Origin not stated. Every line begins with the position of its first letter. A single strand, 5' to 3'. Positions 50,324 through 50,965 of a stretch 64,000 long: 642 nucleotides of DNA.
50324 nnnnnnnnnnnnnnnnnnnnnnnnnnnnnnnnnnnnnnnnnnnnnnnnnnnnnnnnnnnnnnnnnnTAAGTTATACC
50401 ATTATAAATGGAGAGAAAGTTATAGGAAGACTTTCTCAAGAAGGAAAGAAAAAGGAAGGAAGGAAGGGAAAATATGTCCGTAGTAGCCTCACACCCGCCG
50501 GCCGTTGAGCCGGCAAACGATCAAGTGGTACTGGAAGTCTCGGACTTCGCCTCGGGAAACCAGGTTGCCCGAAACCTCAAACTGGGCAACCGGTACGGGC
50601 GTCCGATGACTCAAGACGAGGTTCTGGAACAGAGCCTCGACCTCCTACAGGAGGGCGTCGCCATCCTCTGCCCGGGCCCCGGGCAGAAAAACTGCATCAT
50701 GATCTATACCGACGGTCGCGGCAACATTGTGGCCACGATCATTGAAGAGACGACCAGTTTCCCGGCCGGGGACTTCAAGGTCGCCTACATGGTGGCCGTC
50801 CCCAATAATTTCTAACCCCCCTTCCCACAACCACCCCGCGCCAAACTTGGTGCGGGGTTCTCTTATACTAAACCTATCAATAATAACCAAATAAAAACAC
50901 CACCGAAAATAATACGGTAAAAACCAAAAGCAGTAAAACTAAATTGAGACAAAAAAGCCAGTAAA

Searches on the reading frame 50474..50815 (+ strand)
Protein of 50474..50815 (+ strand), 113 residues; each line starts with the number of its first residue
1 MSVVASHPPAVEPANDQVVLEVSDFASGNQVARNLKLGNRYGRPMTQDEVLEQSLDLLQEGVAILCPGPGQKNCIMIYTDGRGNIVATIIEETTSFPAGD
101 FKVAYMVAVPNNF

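Call 35: search_protein_families(library=pfam, proteins=[window:50474-50815:+], max_evalue=0.1)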
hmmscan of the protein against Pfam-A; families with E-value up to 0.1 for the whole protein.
window:50474-50815:+ (113 aa): 0 families

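Call 36: search_protein_families(library=phrogs, proteins=[window:50474-50815:+], max_evalue=0.01)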
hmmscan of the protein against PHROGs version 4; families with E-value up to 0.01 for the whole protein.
window:50474-50815:+ (113 aa): 0 families

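Call 57: find_homologous_proteins(query=window:50474-50815:+, max_evalue=0.001)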
Query window:50474-50815:+ (113 aa): 1 proteins with E <= 0.001 among 10 candidates.
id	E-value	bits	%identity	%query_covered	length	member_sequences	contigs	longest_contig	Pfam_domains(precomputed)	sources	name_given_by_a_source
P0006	2.3e-68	245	100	100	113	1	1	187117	-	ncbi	ncbi:MAG: hypothetical protein ACOCU8_00585 [Patescibacteria group bacterium]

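Call 61: search_protein_families(library=ncbifam, proteins=[window:50474-50815:+], max_evalue=1)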
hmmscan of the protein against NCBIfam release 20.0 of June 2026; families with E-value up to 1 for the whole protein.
window:50474-50815:+ (113 aa): 0 families
